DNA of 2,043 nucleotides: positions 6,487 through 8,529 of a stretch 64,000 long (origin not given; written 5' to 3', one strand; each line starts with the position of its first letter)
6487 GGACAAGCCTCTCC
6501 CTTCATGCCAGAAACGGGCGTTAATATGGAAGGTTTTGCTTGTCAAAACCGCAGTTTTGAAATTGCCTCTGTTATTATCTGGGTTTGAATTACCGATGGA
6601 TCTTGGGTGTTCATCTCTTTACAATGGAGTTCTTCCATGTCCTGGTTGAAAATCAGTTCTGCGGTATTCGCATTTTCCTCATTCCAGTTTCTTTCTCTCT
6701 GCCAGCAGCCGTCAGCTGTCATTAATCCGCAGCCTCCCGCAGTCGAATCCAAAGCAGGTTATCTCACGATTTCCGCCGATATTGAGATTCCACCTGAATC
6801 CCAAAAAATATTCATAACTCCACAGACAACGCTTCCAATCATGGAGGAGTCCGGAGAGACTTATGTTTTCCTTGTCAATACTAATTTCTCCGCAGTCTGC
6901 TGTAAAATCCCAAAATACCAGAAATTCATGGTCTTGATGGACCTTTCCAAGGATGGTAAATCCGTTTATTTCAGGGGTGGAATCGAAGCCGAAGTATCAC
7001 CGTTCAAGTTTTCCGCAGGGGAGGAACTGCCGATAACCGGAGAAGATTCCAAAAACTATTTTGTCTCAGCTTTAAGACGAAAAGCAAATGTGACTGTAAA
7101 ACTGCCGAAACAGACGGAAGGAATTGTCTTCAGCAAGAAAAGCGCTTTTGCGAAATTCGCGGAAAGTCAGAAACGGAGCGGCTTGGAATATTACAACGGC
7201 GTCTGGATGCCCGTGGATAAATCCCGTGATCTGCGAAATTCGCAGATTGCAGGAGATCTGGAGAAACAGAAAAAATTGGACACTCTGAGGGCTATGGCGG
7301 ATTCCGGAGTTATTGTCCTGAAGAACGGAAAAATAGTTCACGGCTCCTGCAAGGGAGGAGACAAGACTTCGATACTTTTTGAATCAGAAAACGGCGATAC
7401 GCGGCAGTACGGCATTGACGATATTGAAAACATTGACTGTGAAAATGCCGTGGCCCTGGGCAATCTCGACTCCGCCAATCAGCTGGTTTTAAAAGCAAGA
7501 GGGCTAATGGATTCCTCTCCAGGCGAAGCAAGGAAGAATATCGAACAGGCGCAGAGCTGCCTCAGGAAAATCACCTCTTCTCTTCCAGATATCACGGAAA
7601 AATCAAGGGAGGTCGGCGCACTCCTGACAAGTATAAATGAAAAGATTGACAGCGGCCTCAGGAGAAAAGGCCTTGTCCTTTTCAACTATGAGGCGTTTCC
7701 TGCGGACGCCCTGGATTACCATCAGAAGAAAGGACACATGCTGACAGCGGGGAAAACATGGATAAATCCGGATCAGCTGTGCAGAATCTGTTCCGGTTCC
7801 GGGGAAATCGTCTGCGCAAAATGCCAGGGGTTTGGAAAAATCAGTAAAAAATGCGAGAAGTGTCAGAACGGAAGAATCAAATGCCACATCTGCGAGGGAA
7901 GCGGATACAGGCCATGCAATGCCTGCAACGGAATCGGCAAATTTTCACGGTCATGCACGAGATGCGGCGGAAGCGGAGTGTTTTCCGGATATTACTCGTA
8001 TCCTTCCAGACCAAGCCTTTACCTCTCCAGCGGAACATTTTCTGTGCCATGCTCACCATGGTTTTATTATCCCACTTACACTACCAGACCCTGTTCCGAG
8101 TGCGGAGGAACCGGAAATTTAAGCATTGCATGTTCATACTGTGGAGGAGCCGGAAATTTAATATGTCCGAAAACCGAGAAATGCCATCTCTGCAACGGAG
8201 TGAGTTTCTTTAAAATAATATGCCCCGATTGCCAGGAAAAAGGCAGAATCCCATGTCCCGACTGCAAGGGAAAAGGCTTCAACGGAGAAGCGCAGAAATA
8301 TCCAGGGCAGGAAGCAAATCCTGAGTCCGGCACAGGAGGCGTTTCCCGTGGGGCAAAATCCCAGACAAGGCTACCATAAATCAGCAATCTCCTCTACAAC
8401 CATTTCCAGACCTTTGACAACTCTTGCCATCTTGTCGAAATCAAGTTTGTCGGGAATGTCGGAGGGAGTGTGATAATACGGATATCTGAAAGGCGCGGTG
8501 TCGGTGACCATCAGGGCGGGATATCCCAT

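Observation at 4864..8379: GAF-PP2C phosphatase followed by an exported protein carrying 11 DnaJ-type CxxCxGxG motifs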

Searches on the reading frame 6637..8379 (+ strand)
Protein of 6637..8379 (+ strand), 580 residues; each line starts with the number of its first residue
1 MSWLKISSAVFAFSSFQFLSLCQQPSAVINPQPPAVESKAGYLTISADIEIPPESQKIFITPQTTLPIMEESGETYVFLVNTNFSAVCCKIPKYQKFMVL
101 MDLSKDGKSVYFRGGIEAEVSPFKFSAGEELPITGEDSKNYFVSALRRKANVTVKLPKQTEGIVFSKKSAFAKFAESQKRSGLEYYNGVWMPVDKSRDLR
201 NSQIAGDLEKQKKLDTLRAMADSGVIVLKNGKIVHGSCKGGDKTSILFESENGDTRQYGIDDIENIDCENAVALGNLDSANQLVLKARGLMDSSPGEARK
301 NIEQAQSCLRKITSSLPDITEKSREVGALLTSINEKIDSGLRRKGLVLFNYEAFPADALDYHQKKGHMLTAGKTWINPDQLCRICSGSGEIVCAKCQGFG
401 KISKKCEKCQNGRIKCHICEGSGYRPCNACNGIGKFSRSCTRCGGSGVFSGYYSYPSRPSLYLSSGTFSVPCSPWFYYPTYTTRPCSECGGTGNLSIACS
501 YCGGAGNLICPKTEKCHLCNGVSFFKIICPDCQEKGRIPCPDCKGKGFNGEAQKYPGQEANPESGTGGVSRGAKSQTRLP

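Call 3: search_protein_families(library=pfam, proteins=[window:6637-8379:+], max_evalue=1)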
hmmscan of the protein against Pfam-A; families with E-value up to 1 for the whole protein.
window:6637-8379:+ (580 aa): 2 families
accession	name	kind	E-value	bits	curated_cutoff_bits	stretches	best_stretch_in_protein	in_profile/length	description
PF25436.1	BSD2_CRD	-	0.0019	18.8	27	2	527-551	3-27/69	BSD2 cysteine rich domain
PF00684.25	DnaJ_CXXCXGXG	-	0.011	16.4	32.7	0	485-521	17-63/65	DnaJ central domain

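Call 4: search_protein_families(library=ncbifam, proteins=[window:6637-8379:+], max_evalue=1)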
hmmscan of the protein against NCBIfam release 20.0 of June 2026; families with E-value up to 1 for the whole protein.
window:6637-8379:+ (580 aa): 3 families
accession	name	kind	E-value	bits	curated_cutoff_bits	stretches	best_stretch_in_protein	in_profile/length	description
NF047433.1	Lepto_7_Nterm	domain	0.0022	17.7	43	1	224-267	16-59/63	LA_0442/LA_0875 N-terminal domain-containing protein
NF047624.1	LIC_13076_fam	equivalog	0.058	13.2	110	1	207-258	152-204/214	LIC_13076 family protein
NF047503.1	LB_137_fam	subfamily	0.11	11.8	200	1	225-269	15-58/288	LB_137 family protein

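Call 5: find_homologous_proteins(query=window:6637-8379:+, max_evalue=0.001)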
Query window:6637-8379:+ (580 aa): 16 proteins with E <= 0.001 among 8000 candidates.
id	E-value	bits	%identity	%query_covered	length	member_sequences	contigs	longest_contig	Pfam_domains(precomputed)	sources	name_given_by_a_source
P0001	0.0e+0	1340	99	100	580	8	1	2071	-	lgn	-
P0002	0.0e+0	1043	76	100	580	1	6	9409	-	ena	-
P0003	1.3e-293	993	73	98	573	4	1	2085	-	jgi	-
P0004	1.5e-286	970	71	100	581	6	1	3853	-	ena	-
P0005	3.1e-286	969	73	97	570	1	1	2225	-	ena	-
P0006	2.1e-282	956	70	99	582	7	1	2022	-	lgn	-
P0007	4.6e-277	939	68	100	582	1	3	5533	-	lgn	-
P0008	2.8e-273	926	69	100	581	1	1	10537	-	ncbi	-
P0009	7.0e-266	902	66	100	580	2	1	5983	-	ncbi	ncbi:MAG: hypothetical protein WC637_16475 [Victivallales bacterium]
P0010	1.2e-265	901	67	99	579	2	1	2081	-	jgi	-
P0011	2.0e-220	752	56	96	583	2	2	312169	PF00684.26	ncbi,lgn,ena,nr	ncbi:MAG TPA: hypothetical protein DET40_11125 [Lentisphaeria bacterium]|nr:MAG: hypothetical protei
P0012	1.6e-215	735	55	98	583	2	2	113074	-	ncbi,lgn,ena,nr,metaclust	ncbi:MAG TPA: hypothetical protein DCZ94_14125 [Lentisphaeria bacterium]|nr:MAG: hypothetical protei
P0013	1.9e-209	715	55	96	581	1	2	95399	PF00684.26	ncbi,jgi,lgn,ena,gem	-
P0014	1.8e-207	709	53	100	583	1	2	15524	-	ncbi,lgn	-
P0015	8.4e-181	621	58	81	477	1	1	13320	-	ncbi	ncbi:MAG: hypothetical protein WAX69_01790, partial [Victivallales bacterium]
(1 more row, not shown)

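Call 7: find_encoding_contigs(protein=P0011, flank=8000, max_places=2)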
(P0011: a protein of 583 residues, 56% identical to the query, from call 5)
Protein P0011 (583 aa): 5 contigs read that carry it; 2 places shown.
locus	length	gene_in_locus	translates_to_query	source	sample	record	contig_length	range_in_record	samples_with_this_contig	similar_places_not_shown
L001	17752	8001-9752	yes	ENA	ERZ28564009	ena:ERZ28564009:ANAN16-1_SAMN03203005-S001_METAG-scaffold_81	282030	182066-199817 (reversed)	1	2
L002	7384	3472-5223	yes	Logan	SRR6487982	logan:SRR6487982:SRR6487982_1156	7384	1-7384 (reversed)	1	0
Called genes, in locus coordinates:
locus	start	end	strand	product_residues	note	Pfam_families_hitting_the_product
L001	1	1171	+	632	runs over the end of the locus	PF03935:SKN1_KRE6_Sbg1 (faint), PF00722:Glyco_hydro_16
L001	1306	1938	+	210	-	PF07596:SBP_bac_10 (faint)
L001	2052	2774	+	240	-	PF07596:SBP_bac_10 (faint)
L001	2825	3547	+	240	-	PF07963:N_methyl (weak)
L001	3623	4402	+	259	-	PF02633:Creatininase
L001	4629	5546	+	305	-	-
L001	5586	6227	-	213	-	PF00697:PRAI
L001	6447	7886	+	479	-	PF13185:GAF_2, PF01590:GAF, PF07228:SpoIIE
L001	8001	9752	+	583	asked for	PF00684:DnaJ_CXXCXGXG (faint)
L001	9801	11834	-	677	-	PF00009:GTP_EFTU, PF22042:EF-G_D2, PF03144:GTP_EFTU_D2 (weak), PF14492:EFG_III, PF03764:EFG_IV, PF00679:EFG_C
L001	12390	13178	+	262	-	PF13672:PP2C_2, PF00481:PP2C (weak)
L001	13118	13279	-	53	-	-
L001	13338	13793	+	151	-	-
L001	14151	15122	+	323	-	PF01073:3Beta_HSD, PF01370:Epimerase, PF02719:Polysacc_synt_2, PF04321:RmlD_sub_bind, PF05368:NmrA, PF13460:NAD_binding_10 (weak), PF16363:GDP_Man_Dehyd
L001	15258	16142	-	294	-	PF00005:ABC_tran, PF13304:AAA_21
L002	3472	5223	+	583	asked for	PF00684:DnaJ_CXXCXGXG (faint)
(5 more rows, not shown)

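Call 8: find_encoding_contigs(protein=P0012, flank=8000, max_places=2)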
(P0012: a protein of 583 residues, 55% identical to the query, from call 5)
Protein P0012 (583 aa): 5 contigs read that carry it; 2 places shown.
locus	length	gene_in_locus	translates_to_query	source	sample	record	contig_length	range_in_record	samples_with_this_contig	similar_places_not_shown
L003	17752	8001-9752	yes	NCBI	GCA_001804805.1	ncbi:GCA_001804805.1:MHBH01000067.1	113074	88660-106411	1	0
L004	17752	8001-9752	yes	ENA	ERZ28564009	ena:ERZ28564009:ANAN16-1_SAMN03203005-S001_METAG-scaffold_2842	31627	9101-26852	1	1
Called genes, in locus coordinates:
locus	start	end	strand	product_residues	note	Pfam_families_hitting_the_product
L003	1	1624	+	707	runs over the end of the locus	PF02449:Glyco_hydro_42 (weak)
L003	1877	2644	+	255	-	PF07596:SBP_bac_10 (faint)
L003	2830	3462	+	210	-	-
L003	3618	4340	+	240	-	-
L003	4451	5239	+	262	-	PF02633:Creatininase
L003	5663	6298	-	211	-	PF00697:PRAI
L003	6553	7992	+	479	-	PF13185:GAF_2, PF01590:GAF, PF07228:SpoIIE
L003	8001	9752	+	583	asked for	-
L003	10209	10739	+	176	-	-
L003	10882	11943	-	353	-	PF04389:Peptidase_M28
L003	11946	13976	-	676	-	PF00009:GTP_EFTU, PF01926:MMR_HSR1 (weak), PF22042:EF-G_D2, PF03144:GTP_EFTU_D2 (faint), PF14492:EFG_III, PF03764:EFG_IV, PF00679:EFG_C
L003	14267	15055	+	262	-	PF00481:PP2C (weak), PF13672:PP2C_2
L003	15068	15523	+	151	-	-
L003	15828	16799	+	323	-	PF01073:3Beta_HSD, PF01370:Epimerase, PF02719:Polysacc_synt_2, PF04321:RmlD_sub_bind, PF05368:NmrA, PF13460:NAD_binding_10 (weak), PF16363:GDP_Man_Dehyd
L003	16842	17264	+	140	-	-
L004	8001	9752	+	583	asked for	-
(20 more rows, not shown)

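Call 9: find_encoding_contigs(protein=P0013, flank=8000, max_places=2)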
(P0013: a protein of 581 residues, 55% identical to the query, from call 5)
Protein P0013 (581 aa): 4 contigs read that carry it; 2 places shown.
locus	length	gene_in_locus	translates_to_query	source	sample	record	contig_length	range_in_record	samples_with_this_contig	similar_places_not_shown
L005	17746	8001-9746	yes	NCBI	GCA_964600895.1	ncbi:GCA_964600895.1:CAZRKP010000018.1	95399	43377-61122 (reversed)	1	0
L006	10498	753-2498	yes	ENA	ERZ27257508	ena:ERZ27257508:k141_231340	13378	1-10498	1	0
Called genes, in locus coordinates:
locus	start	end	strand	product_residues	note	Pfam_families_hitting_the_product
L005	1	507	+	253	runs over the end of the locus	PF07596:SBP_bac_10 (weak)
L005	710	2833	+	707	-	PF02449:Glyco_hydro_42 (weak)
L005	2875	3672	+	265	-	PF07963:N_methyl (weak), PF07596:SBP_bac_10 (faint)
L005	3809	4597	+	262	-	PF02633:Creatininase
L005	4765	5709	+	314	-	-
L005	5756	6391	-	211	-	PF00697:PRAI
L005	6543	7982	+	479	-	PF13185:GAF_2, PF01590:GAF, PF07228:SpoIIE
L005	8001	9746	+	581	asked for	PF00684:DnaJ_CXXCXGXG (faint)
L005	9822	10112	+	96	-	-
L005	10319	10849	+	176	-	-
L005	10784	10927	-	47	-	-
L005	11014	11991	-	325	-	PF04389:Peptidase_M28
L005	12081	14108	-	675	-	PF00009:GTP_EFTU, PF01926:MMR_HSR1 (weak), PF22042:EF-G_D2, PF03144:GTP_EFTU_D2 (weak), PF14492:EFG_III, PF03764:EFG_IV, PF00679:EFG_C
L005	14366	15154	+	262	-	PF00481:PP2C, PF13672:PP2C_2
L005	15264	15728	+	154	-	-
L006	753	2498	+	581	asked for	PF00684:DnaJ_CXXCXGXG (faint)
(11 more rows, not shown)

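Call 21: predict_structure(alignment_id=A1)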
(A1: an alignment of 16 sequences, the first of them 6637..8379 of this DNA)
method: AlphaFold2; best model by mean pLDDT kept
length: 580 residues; sequences in the alignment: 16
mean_pLDDT: 64.7   pTM: 0.40
mean pLDDT of the five models: 64.7, 59.1, 58.6, 57.9, 45.1
residues with pLDDT >= 90: 56; 70-90: 270; 50-70: 47; < 50: 207
segments of 3 or more residues with pLDDT < 50: 15-28, 381-395, 398-406, 412-580
pLDDT, mean of each block of 10 residues (from residue 1): 60 47 40 80 89 85 82 82 83 67 79 83 87 92 84 88 87 86 82 83 78 84 86 84 79 82 84 89 92 87 89 82 91 92 86 83 71 59 39 48 51 45 42 35 25 24 21 24 30 34 36 41 39 40 36 27 26 25
secondary structure, 60 per line:
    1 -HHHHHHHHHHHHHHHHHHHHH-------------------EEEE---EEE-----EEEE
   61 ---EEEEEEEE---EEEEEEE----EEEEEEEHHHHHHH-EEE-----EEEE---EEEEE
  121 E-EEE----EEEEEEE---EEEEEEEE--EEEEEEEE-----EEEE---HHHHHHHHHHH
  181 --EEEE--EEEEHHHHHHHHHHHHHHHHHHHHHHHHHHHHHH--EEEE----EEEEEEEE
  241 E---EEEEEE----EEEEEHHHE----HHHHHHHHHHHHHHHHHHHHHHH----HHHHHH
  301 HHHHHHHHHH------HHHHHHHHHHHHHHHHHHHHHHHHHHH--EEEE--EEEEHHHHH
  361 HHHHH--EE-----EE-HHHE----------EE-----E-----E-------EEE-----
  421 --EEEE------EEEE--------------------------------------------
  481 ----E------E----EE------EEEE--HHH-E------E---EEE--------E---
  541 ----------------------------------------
elements in order: H2-22 E42-45 E49-51 E57-60 E64-71 E75-81 E86-92 H93-99 E101-103 E109-112 E116-121 E123-125 E130-136 E140-147 E150-157 E163-166 H170-180 E183-186 E189-192 H193-222 E225-228 E233-241 E245-250 E255-259 H268-290 H295-310 H317-343 E346-349 E352-355 H356-365 E413-415 E423-426 E433-436 E505-508 E526-528

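Call 25: search_solved_structures(query=A1, max_evalue=1, show_alignments=2)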
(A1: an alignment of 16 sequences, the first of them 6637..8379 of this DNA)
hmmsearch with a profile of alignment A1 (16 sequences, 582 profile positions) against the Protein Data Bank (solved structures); distinct sequences matched with E-value up to 1: 16.
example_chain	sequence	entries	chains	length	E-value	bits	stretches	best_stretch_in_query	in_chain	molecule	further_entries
2lli_A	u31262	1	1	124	0.0021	19.9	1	487-553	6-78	Protein AIR2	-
2bx9_A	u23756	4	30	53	0.026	16.3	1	527-558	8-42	TRYPTOPHAN RNA-BINDING ATTENUATOR PROTEIN-INHIBITORY PROTEIN | Anti-TRAP regulator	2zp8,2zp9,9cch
1exk_A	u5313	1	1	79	0.027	16.2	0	510-543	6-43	DNAJ PROTEIN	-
3lcz_A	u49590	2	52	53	0.039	15.7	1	527-555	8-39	Inhibitor of TRAP, regulated by T-BOX (Trp) sequence RtpA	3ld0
6jzb_A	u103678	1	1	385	0.059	15.2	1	379-435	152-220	Chaperone protein DnaJ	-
5syb_A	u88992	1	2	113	0.081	14.7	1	393-458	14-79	PHD finger-like domain-containing protein 5A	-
6ekb_A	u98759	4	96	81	0.11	14.3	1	498-552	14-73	DnaJ/Hsp40 cysteine-rich domain superfamily protein | Protein BUNDLE SHEATH DEFECTIVE 2, chloroplastic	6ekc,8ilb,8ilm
8w6e_A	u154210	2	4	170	0.19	13.5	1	277-343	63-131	HBC599 in complex with wFAP1.1 | wFAP1.1 structure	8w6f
2ctt_A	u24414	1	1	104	0.2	13.4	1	496-553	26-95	DnaJ homolog subfamily A member 3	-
5o9z_y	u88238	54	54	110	0.22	13.3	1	393-458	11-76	PHD finger-like domain-containing protein 5A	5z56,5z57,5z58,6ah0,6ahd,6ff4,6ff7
5ife_D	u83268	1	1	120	0.23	13.2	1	393-458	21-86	PHD finger-like domain-containing protein 5A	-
9ci1_1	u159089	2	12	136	0.35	12.6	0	493-552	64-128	Bundle Sheath Defective 2 | Protein BUNDLE SHEATH DEFECTIVE 2, chloroplastic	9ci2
5zya_D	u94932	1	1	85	0.44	12.3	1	393-458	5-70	PHD finger-like domain-containing protein 5A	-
6qx9_BP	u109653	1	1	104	0.48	12.2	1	393-458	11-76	PHD finger-like domain-containing protein 5A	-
6en4_D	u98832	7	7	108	0.62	11.8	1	393-458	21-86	PHD finger-like domain-containing protein 5A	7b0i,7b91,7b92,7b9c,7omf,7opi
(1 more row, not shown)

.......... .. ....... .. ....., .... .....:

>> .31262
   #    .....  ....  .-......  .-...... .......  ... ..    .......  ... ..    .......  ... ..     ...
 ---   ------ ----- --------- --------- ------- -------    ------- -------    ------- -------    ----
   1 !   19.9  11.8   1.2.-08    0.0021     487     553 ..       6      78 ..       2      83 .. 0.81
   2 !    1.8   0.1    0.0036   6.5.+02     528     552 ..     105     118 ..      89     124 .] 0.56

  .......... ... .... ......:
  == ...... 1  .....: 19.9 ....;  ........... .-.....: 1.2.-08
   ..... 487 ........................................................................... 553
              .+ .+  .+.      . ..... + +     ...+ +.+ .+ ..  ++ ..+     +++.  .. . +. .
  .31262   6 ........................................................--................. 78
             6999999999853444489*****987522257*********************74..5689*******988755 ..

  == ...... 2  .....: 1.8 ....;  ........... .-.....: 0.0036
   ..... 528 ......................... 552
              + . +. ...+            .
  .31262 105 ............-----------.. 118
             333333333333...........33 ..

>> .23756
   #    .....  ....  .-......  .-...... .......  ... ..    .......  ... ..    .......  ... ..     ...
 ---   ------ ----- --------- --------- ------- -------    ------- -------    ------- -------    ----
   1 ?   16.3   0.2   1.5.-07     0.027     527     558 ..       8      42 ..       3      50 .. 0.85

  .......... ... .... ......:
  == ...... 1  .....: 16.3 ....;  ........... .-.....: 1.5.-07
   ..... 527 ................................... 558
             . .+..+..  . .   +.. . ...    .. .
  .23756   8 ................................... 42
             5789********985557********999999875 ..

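Call 34: find_related_loci(query=A4, collection=genome_contigs, flank=6000)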
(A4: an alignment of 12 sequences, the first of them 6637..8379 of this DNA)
Query A4 (580 aa) in genome_contigs; peptide patterns used: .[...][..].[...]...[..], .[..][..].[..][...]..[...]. (x = any residue, [..] = any of these).
500 stretches matched a pattern; 181 encode a relative of the query (tblastn E <= 1e-3); the best 80 are kept; 80 distinct loci.
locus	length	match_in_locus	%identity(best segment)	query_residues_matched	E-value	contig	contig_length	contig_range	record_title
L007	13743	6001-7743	70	1-580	0e+0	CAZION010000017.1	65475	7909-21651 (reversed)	MAG TPA_asm: uncultured Victivallis sp. isolate SRP272421_co1_540 genome assembly, contig: NODE_614_length_65475_cov_12.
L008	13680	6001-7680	56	1-559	0e+0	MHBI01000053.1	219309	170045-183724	MAG: Lentisphaerae bacterium GWF2_50_93 gwf2_scaffold_275, whole genome shotgun sequence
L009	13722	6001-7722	55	10-580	0e+0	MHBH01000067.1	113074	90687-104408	MAG: Lentisphaerae bacterium GWF2_49_21 gwf2_scaffold_443, whole genome shotgun sequence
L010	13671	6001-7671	55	4-559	0e+0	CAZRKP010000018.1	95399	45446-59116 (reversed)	MAG TPA_asm: uncultured Victivallis sp. isolate binchicken_co273_45 genome assembly, contig: NODE_224_length_95399_cov_7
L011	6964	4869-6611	51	1-580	0e+0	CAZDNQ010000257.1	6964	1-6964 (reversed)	MAG TPA_asm: uncultured Victivallis sp. isolate SRP089250_co1_121 genome assembly, contig: NODE_20458_length_6964_cov_4.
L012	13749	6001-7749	53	1-580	0e+0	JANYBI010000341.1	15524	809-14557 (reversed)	MAG: Lentisphaerae bacterium isolate GL140_5_metabat_62_sub GL140_5_k141_2854622, whole genome shotgun sequence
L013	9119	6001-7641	36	29-561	4e-106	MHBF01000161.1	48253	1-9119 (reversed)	MAG: Lentisphaerae bacterium GWF2_44_16 gwf2_scaffold_5326, whole genome shotgun sequence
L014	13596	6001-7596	36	33-558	2e-105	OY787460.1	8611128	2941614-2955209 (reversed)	MAG: Victivallales bacterium isolate c43507a4-3b0a-454f-a213-a96987c4837a genome assembly, chromosome: 1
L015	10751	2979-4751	33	2-565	3e-101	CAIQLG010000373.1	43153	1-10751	MAG: uncultured Lentisphaerae bacterium isolate AM-lipid-01-D10_bin-0339 genome assembly, contig: bin-0339:373/606, whol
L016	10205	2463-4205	34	4-566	3e-98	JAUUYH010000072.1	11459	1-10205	MAG: Kiritimatiellota bacterium isolate CSMAG_162 CSMAG_162_k127_57193_length_11459_cov_22.3166, whole genome shotgun se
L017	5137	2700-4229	31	42-555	3e-77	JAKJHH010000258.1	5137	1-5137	MAG: Verrucomicrobia bacterium isolate UR.bin179 NODE_258_length_5137_cov_2.957708, whole genome shotgun sequence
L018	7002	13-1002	32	244-572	6e-40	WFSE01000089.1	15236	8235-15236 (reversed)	MAG: Lentisphaeria bacterium isolate S016_21_esom k151_473811, whole genome shotgun sequence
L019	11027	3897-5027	26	219-564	3e-29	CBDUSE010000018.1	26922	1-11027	MAG TPA_asm: uncultured bacterium isolate SRR22302358_metabat2_11 genome assembly, contig: ERZ25746585.413, whole genome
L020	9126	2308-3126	31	309-547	1e-12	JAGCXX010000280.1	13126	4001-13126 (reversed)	MAG: Prevotella sp. isolate RGIG10223 Yak_Rumen-5__c2133717, whole genome shotgun sequence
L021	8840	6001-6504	30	380-549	1e-12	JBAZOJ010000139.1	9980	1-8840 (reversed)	MAG: Candidatus Brocadiia bacterium isolate SO_2017_LW4_91 scaffold_13007_c1_LW137-91_2017, whole genome shotgun sequenc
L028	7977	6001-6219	36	479-548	2e-6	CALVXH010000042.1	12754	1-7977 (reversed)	MAG: uncultured Bacilli bacterium isolate BRZ_SL__bin15 genome assembly, contig: BRZ_SL__NODE_8190_length_12754_cov_4.65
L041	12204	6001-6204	42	484-548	4e-6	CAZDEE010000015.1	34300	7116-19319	MAG TPA_asm: uncultured Staphylococcaceae bacterium isolate SRP313737_co1_32 genome assembly, contig: NODE_2018_length_3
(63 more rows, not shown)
